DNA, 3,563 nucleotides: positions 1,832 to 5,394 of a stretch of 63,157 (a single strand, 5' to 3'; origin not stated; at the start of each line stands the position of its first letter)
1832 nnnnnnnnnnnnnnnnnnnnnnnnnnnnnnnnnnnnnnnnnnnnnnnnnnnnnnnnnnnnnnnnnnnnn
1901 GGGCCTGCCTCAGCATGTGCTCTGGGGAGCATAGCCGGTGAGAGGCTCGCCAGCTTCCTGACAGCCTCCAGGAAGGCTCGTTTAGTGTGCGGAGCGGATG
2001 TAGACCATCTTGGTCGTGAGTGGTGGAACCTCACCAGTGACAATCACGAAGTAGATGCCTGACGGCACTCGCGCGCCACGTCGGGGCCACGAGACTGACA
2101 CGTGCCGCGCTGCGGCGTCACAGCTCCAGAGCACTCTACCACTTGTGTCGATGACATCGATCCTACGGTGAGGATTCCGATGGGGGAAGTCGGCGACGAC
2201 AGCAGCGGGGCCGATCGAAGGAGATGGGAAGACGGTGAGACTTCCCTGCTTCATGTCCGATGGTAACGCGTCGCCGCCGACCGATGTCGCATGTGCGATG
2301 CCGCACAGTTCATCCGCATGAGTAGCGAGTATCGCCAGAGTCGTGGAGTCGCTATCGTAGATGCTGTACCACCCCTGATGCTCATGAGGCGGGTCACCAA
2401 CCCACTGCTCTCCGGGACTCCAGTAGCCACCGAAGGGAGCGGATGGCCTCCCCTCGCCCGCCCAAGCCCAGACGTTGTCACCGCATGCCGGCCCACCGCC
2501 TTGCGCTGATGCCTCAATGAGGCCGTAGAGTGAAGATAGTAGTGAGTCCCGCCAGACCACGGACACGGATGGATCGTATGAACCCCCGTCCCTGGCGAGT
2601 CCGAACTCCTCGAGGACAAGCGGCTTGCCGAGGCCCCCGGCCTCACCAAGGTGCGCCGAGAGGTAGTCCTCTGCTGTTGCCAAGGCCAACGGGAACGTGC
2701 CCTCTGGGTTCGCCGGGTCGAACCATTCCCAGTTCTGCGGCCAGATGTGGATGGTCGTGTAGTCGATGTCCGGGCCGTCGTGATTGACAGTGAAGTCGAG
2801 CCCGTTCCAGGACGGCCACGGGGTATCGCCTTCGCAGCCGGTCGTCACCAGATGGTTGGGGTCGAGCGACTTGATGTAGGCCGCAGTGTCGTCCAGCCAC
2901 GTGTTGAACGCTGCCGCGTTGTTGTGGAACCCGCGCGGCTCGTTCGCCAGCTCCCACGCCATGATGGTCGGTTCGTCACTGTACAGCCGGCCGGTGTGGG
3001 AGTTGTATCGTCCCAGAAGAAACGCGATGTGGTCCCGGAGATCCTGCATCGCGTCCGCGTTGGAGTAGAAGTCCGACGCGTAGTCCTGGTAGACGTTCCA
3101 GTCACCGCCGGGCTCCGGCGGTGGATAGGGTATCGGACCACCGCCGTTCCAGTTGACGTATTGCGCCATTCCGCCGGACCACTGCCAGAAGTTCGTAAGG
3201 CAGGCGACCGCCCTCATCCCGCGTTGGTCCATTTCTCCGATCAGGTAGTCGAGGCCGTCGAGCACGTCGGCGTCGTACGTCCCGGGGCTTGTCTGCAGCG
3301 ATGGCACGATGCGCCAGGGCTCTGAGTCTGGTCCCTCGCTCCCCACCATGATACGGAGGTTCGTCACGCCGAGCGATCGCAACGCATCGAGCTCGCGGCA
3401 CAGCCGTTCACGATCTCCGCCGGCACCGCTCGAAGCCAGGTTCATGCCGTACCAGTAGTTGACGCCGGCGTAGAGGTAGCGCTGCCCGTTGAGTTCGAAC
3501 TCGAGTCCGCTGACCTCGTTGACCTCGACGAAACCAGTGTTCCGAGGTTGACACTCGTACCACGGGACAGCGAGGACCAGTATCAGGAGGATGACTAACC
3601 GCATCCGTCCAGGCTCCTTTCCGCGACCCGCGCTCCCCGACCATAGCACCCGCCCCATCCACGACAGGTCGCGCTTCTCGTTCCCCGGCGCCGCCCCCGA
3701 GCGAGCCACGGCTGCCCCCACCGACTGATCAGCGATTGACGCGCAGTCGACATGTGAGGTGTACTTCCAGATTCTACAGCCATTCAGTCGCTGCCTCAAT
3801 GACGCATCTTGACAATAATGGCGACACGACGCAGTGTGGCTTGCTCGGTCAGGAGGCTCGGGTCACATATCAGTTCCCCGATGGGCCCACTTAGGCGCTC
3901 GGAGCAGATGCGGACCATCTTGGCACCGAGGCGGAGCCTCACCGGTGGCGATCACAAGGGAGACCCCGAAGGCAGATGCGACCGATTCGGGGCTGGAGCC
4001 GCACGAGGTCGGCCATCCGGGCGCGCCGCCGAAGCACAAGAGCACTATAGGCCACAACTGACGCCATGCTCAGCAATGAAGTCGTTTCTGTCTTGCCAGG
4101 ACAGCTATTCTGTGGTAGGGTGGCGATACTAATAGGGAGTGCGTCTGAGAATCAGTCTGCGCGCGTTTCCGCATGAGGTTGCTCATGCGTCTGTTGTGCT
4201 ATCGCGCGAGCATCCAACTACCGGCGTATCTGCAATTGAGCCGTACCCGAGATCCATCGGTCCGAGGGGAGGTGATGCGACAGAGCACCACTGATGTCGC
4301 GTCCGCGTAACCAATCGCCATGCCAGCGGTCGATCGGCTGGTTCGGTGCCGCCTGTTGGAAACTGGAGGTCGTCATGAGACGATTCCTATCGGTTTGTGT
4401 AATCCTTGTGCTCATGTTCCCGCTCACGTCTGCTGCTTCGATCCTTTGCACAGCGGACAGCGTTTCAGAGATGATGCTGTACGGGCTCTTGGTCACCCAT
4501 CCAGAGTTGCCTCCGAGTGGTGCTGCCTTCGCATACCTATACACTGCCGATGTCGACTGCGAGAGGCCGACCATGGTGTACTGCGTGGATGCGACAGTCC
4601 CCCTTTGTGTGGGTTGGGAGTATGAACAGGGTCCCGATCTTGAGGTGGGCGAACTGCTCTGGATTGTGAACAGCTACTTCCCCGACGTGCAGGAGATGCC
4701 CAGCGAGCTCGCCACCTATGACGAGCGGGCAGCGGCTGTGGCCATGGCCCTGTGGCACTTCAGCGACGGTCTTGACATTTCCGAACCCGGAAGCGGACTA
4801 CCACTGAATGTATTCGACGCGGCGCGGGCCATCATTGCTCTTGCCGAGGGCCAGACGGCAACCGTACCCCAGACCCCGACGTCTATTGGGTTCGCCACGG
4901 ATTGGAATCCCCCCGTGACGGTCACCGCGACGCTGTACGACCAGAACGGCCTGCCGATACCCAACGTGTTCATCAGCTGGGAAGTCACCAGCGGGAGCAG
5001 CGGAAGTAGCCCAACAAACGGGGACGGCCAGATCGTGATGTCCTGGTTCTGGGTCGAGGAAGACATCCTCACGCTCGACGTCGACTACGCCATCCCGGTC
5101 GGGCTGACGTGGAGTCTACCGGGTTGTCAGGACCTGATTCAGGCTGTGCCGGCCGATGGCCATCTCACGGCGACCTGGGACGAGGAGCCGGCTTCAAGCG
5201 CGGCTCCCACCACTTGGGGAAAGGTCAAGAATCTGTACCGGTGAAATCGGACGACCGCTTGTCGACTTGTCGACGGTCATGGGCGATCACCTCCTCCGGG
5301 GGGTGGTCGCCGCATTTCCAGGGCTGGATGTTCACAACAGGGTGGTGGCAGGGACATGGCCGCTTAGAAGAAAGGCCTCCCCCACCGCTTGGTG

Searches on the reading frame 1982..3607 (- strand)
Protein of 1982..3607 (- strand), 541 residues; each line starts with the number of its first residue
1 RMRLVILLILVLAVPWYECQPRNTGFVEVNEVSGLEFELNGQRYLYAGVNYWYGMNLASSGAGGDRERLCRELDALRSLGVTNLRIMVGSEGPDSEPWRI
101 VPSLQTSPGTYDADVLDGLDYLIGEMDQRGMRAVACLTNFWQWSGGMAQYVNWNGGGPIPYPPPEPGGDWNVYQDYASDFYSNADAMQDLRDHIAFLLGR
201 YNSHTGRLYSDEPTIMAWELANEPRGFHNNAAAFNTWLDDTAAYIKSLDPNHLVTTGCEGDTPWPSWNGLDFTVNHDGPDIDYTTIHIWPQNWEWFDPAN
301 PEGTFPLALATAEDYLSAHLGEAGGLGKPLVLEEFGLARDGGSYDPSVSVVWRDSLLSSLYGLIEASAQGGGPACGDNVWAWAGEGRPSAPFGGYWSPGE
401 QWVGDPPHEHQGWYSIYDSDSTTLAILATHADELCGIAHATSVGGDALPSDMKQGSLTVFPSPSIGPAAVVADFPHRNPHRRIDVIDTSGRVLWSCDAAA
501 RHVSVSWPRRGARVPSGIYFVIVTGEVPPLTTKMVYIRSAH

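Call 12: search_protein_families(library=pfam, proteins=[window:1982-3607:-], max_evalue=0.01)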
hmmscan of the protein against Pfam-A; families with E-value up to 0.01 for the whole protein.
window:1982-3607:- (541 aa): 1 family
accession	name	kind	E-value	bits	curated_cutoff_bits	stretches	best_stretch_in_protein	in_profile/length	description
PF00150.24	Cellulase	-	1.2e-05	25.4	23.5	1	107-342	51-243/272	Cellulase (glycosyl hydrolase family 5)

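Call 14: find_encoding_contigs(protein=window:1982-3607:-, flank=10000, max_places=10)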
Protein window:1982-3607:- (541 aa): no gene with exactly this product is on record in the collection.

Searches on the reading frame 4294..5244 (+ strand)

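Call 12: search_protein_families(library=pfam, proteins=[window:4294-5244:+], max_evalue=0.01)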
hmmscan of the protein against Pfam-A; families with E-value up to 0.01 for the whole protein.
window:4294-5244:+ (316 aa): 2 families
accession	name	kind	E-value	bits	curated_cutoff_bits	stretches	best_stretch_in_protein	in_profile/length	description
PF08341.16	TED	-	4.3e-06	27.5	22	1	95-165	2-75/102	Thioester domain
PF02369.22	Big_1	-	6.8e-06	26.5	34.9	1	208-248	19-63/93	Bacterial Ig-like domain (group 1)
